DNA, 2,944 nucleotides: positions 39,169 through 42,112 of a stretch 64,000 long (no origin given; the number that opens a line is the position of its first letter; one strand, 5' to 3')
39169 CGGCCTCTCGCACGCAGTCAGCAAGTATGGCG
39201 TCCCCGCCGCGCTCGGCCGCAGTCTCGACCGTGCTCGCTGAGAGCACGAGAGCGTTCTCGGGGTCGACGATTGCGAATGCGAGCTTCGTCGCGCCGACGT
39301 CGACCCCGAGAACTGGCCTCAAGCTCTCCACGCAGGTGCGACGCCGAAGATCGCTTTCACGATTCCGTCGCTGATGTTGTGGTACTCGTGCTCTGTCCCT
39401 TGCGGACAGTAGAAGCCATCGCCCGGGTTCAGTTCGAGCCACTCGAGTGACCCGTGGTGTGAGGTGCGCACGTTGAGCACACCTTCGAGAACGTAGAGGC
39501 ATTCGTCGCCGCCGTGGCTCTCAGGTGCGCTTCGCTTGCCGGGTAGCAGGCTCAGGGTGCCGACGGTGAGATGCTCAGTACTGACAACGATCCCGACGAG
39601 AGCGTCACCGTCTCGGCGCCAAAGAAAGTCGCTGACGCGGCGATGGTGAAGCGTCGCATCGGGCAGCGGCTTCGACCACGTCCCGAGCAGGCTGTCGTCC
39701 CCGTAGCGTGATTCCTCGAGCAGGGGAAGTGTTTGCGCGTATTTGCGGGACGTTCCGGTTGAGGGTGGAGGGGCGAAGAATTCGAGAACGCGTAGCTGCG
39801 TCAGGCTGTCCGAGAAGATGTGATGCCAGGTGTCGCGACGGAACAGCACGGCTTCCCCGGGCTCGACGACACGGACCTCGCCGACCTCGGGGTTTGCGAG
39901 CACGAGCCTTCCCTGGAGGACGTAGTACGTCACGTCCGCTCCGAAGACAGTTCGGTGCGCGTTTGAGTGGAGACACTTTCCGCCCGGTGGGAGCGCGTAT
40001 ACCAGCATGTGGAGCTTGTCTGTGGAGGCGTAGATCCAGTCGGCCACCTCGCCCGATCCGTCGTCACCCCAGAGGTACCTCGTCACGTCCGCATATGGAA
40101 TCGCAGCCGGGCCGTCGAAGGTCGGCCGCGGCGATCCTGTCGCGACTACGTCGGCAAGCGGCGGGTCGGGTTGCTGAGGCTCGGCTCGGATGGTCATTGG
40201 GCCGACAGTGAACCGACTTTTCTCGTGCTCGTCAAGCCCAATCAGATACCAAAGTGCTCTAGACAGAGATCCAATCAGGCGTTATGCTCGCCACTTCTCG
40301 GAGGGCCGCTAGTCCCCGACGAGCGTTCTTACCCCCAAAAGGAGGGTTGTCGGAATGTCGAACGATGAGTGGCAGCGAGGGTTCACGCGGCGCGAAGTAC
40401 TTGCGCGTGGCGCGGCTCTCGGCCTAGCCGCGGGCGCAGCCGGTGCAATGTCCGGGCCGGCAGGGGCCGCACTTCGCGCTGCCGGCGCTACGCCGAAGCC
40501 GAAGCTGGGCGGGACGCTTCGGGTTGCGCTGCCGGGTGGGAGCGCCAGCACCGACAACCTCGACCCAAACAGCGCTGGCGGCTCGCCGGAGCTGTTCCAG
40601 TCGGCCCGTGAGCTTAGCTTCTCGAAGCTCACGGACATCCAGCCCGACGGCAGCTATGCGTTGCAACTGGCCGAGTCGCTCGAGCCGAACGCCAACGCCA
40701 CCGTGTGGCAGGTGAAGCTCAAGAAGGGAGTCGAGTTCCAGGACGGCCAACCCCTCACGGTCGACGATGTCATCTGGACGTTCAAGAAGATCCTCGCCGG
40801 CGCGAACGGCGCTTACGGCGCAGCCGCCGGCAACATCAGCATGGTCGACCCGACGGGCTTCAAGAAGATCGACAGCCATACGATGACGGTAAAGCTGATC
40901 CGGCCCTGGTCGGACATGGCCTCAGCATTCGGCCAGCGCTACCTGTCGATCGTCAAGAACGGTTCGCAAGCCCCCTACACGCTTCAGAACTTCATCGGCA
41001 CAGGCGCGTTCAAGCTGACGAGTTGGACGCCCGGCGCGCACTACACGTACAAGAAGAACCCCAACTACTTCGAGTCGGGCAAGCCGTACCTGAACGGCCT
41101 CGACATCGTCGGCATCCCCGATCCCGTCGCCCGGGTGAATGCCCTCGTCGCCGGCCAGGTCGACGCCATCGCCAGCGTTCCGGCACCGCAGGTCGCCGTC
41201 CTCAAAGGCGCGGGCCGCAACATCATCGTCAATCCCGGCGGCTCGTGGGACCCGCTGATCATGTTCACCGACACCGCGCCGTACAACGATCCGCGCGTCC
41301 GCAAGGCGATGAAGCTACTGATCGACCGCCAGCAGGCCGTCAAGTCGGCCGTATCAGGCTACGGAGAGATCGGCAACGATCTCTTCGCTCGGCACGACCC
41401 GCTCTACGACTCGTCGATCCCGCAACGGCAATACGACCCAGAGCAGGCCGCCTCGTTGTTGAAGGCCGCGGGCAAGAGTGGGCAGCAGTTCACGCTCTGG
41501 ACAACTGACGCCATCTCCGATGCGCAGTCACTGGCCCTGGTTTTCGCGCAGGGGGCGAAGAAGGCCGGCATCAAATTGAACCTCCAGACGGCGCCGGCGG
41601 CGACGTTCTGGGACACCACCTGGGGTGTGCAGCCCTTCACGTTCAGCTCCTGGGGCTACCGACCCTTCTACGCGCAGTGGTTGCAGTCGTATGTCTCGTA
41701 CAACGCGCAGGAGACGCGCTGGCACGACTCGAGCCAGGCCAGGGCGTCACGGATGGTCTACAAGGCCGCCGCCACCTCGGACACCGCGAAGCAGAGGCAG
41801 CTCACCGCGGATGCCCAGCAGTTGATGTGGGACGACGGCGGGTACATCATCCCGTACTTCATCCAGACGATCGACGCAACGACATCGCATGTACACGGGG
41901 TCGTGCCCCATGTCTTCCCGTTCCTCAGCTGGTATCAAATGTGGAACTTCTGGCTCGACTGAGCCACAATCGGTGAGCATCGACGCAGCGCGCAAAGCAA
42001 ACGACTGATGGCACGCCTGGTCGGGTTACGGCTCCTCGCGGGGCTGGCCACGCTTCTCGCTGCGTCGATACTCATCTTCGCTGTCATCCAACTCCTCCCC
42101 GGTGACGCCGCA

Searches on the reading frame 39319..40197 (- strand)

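Call 18: search_protein_families(library=pfam, proteins=[window:39319-40197:-], max_evalue=0.0001)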
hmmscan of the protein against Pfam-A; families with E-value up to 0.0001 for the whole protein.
window:39319-40197:- (292 aa): 3 families
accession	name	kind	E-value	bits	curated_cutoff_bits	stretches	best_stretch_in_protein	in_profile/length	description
PF07883.17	Cupin_2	-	2e-21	75.9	27.2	2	216-283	4-67/70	Cupin domain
PF05899.18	Cupin_3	-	1.3e-07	31.7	23.5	0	228-269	23-61/74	EutQ-like cupin domain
PF12852.13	Cupin_6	-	4.2e-06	27.1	26.7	0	91-141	38-88/183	Cupin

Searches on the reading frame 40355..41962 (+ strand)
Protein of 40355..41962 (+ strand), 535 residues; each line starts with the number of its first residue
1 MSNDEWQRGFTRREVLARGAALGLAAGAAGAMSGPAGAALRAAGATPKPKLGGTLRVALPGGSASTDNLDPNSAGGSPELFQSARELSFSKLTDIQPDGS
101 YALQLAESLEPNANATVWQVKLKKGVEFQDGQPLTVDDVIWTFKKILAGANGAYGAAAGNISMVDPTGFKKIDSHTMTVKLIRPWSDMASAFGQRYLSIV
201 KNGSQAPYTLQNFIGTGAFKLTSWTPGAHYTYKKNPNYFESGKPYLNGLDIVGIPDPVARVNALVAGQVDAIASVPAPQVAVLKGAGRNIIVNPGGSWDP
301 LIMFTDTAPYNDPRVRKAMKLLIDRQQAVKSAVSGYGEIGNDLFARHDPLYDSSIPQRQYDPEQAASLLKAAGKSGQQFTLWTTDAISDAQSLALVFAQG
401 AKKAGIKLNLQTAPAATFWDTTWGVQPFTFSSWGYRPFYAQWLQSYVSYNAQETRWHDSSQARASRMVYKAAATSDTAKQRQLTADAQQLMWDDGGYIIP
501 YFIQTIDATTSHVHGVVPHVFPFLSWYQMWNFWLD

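Call 18: search_protein_families(library=pfam, proteins=[window:40355-41962:+], max_evalue=0.0001)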
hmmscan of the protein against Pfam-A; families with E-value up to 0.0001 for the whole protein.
window:40355-41962:+ (535 aa): 1 family
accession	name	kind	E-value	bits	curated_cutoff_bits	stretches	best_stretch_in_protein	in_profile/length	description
PF00496.27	SBP_bac_5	-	2.9e-72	244.2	32.4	1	103-446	4-359/368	Bacterial extracellular solute-binding proteins, family 5 Middle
